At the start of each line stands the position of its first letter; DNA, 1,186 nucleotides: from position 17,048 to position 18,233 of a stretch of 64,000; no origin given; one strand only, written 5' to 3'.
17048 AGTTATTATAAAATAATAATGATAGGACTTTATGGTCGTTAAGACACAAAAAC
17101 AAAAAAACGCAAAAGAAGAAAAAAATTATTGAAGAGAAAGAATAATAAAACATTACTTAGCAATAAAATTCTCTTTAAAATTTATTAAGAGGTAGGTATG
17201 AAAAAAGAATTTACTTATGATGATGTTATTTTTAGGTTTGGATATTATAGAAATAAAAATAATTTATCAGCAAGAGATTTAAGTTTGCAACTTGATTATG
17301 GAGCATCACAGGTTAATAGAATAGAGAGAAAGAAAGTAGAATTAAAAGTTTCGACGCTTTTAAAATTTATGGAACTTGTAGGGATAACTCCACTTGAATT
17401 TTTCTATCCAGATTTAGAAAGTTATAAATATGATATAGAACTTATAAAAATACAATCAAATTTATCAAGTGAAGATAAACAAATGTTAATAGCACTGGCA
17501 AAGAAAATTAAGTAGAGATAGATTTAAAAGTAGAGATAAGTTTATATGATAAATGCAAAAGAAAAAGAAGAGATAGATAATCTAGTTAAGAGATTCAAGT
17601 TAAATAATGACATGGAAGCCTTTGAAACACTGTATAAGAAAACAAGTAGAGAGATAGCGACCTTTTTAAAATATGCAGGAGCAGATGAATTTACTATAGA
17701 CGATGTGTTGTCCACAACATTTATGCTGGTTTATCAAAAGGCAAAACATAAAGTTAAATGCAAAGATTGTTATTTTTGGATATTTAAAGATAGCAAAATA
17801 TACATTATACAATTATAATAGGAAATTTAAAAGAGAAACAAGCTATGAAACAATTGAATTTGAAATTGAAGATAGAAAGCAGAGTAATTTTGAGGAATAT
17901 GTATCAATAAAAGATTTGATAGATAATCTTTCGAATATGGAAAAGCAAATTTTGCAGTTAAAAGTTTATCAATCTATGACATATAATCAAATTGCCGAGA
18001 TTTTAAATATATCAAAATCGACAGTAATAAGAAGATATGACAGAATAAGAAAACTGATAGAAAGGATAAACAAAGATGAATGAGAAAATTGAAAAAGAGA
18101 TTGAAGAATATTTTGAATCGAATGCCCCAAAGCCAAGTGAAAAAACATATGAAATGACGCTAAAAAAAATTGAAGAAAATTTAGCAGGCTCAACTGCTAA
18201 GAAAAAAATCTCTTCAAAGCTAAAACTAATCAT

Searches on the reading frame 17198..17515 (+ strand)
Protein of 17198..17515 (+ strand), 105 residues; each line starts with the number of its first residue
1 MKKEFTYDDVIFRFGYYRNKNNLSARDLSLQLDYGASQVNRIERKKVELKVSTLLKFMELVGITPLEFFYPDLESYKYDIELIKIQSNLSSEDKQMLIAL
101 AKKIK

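Call 6: search_protein_families(library=pfam, proteins=[window:17198-17515:+], max_evalue=0.01)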
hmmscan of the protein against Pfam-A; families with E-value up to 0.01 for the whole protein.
window:17198-17515:+ (105 aa): 4 families
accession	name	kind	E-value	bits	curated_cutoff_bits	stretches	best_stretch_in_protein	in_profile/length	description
PF01381.28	HTH_3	-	3.3e-07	30.7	23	1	17-68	4-55/55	Helix-turn-helix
PF13560.12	HTH_31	-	0.0016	19.2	27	1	17-65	9-58/64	Helix-turn-helix domain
PF12844.13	HTH_19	-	0.0018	18.6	30.2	1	17-65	7-55/64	Helix-turn-helix domain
PF13443.12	HTH_26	-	0.0047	17.6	22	1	19-69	7-58/63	Cro/C1-type HTH DNA-binding domain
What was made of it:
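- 17198..17515 (+): HTH_3 (XRE-type) regulator, tentatively an upstream repressor of the system. Pfam HTH_3, E 3.3e-7 (call 6).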

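Call 11: search_protein_families(library=phrogs, proteins=[window:17198-17515:+], max_evalue=0.01)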
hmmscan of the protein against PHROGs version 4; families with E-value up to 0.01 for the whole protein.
window:17198-17515:+ (105 aa): 4 families
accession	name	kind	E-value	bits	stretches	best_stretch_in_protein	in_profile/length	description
phrog_2967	-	transcription regulation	5.6e-06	27.1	1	16-102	17-103/225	transcriptional regulator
phrog_29047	-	unknown function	7.6e-06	26.9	1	4-63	86-145/159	-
phrog_8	-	transcription regulation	2.6e-05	24.8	1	9-84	161-232/346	transcriptional regulator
phrog_1373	-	transcription regulation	0.00019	22.4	1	18-64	72-118/166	transcriptional regulator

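Call 113: search_protein_families(library=padloc, proteins=[window:17198-17515:+], max_evalue=0.01)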
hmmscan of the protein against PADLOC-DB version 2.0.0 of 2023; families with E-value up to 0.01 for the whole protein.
window:17198-17515:+ (105 aa): 1 family
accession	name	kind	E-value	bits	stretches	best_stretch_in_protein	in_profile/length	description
PDLC02926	HTH_VI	-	0.00037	18.7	1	18-70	10-62/92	-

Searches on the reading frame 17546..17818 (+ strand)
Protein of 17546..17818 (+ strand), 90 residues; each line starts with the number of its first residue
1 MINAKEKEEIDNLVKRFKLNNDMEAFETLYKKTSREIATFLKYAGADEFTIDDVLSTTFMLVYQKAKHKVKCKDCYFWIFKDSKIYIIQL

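Call 11: search_protein_families(library=phrogs, proteins=[window:17546-17818:+], max_evalue=0.01)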
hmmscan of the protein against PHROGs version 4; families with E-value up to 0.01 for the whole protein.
window:17546-17818:+ (90 aa): 1 family
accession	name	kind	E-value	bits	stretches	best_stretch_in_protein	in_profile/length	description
phrog_10023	-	unknown function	0.0028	19.1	1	23-79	22-78/90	-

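Call 12: search_protein_families(library=ncbifam, proteins=[window:17546-17818:+], max_evalue=0.01)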
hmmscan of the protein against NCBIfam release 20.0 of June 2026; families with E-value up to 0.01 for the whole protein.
window:17546-17818:+ (90 aa): 6 families
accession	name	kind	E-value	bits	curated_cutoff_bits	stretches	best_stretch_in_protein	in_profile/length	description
NF009166.1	PRK12513.1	equivalog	1e-05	25.4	206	1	5-80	4-78/193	RNA polymerase sigma factor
NF009167.0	PRK12514.1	equivalog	0.00019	21.4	265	1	6-78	3-75/180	RNA polymerase sigma factor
NF009195.0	PRK12543.1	subfamily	0.00061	19.3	197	1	6-79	3-75/192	RNA polymerase sigma factor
NF009171.0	PRK12518.1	equivalog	0.0044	16.9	208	1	11-80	15-82/191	RNA polymerase sigma factor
TIGR02952.1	Sig70_famx2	equivalog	0.0084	16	206.45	1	20-81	7-69/170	ECF subfamily RNA polymerase sigma factor, BldN family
NF009168.0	PRK12515.1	subfamily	0.0095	15.4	236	0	8-68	7-66/189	RNA polymerase sigma factor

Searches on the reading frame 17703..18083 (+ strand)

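Call 6: search_protein_families(library=pfam, proteins=[window:17703-18083:+], max_evalue=0.01)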
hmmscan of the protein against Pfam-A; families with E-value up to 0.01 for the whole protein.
window:17703-18083:+ (126 aa): 17 families
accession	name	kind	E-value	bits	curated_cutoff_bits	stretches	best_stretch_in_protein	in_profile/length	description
PF08281.18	Sigma70_r4_2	-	6.9e-09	35.7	25.7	1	68-117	3-52/54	Sigma-70, region 4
PF04545.22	Sigma70_r4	-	2.8e-08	33.6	24.1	1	73-115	2-44/50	Sigma-70, region 4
PF00196.25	GerE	-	7.8e-06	25.9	23.5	1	74-108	1-34/57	Bacterial regulatory proteins, luxR family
PF07638.17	Sigma70_ECF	-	0.00012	22.5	21.1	1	59-121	116-181/185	ECF sigma factor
PF13412.12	HTH_24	-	0.00021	21.2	21.9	1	91-114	17-40/48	Winged helix-turn-helix DNA-binding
PF13384.12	HTH_23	-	0.00025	21.2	24.6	1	87-114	13-40/50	Homeodomain-like domain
PF13542.12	HTH_Tnp_ISL3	-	0.00031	20.6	27.4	1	90-115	25-50/51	Helix-turn-helix domain of transposase family ISL3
PF08279.18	HTH_11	-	0.00059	20.1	25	1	88-123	11-47/55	HTH domain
PF13404.12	HTH_AsnC-type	-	0.00088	19.5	27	1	92-114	18-40/42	AsnC-type helix-turn-helix domain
PF02650.20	HTH_WhiA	-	0.0013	19.6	27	1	65-118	27-83/84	WhiA C-terminal HTH domain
PF12728.13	HTH_17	-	0.0017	19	27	0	92-110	2-20/51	Helix-turn-helix domain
PF07374.17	DUF1492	-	0.0035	17.9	21.5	1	54-111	33-91/100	Protein of unknown function (DUF1492)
PF13309.12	HTH_22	-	0.0042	17.5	29.6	0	95-108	45-58/63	HTH domain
PF14075.11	UBN_AB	-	0.0049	17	25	1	69-116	33-81/211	Ubinuclein conserved middle domain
PF02796.21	HTH_7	-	0.0073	16.9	23.8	1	92-109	22-39/45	Helix-turn-helix domain of resolvase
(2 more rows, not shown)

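Call 11: search_protein_families(library=phrogs, proteins=[window:17703-18083:+], max_evalue=0.01)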
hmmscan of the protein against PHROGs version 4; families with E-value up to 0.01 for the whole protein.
window:17703-18083:+ (126 aa): 14 families
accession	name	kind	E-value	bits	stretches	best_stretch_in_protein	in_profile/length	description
phrog_1740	-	transcription regulation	1.9e-14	54.1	1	29-121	113-214/567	RNA polymerase sigma factor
phrog_1190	-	transcription regulation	5.8e-09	36.9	1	44-120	87-156/167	RNA polymerase sigma factor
phrog_36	-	transcription regulation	1.3e-07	32.4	1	50-121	109-185/220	transcriptional regulator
phrog_351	-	transcription regulation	2.3e-06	27.5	1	55-122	657-725/928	RNA polymerase sigma factor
phrog_3512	-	transcription regulation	1.4e-05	26.3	1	60-121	48-111/130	sigma factor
phrog_2198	-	transcription regulation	0.00033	21.8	1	66-122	72-128/133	Alt-like transcription activator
phrog_13787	-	unknown function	0.00056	21.1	1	70-122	116-167/172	-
phrog_323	-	transcription regulation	0.0008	20.1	1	81-117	102-137/319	transcriptional regulator, D5-like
phrog_12156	-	DNA, RNA and nucleotide metabolism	0.0014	18.4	1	50-121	396-469/485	DNA helicase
phrog_11138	-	unknown function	0.0039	18.5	1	46-118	52-134/142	-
phrog_3855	-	DNA, RNA and nucleotide metabolism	0.004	18.5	1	76-121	65-111/115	HTH DNA binding protein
phrog_664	-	DNA, RNA and nucleotide metabolism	0.005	17.7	1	75-112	84-121/210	DNA binding protein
phrog_10439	-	head and packaging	0.0066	17.9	0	32-75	57-98/101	head scaffolding protein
phrog_27555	-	transcription regulation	0.0095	16.5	1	55-117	114-172/203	transcriptional regulator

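Call 12: search_protein_families(library=ncbifam, proteins=[window:17703-18083:+], max_evalue=0.01)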
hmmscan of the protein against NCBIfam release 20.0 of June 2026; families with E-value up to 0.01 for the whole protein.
window:17703-18083:+ (126 aa): 54 families (the best 25 are shown)
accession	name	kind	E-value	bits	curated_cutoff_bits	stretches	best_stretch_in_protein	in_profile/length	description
TIGR02937.1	sigma70-ECF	superfamily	6.3e-12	45.4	42.9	1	31-120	71-162/165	sigma-70 family RNA polymerase sigma factor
TIGR02980.1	SigBFG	subfamily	8e-09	35.5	234.35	1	53-116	156-219/227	SigB/SigF/SigG family RNA polymerase sigma factor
NF005385.0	PRK06930.1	subfamily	1.7e-08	34.4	136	1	46-121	84-160/170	positive control sigma-like factor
TIGR02985.1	Sig70_bacteroi1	subfamily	3.7e-08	33.7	126.4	1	39-114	78-153/162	RNA polymerase sigma-70 factor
NF058625.1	sigma_PG0214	equivalog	6.7e-08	32.4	130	1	39-120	71-158/170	GFO_1088 family ECF-type sigma factor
TIGR02999.1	Sig-70_X6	subfamily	7.9e-08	32.4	126.15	1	42-116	96-175/183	ECF-type sigma factor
NF007215.0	PRK09637.1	equivalog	1.5e-07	31.6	212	1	28-119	57-150/181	RNA polymerase sigma factor SigZ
NF007216.0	PRK09638.1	equivalog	6e-07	29.4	194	1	28-124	74-176/180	RNA polymerase sigma factor SigY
TIGR02885.1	spore_sigF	equivalog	6.2e-07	29.5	321.45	1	55-118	161-226/231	RNA polymerase sporulation sigma factor SigF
TIGR02959.1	SigZ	equivalog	6.7e-07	29.3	168.65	1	28-119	51-144/170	RNA polymerase sigma factor SigZ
NF009194.0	PRK12542.1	equivalog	7e-07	29.6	211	1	20-121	71-168/185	RNA polymerase sigma factor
NF053879.1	RNAPolSigSigVBac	equivalog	7.9e-07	28.9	190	1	27-124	59-157/160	RNA polymerase sigma factor SigV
NF007226.0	PRK09644.1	equivalog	1.6e-06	28.3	199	1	28-121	56-161/166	RNA polymerase sigma factor SigM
NF005514.0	PRK07122.1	subfamily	1.6e-06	27.5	372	1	57-110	197-250/264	RNA polymerase sigma factor SigF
NF009172.0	PRK12519.1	subfamily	3.2e-06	26.8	222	1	60-112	126-178/194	RNA polymerase sigma factor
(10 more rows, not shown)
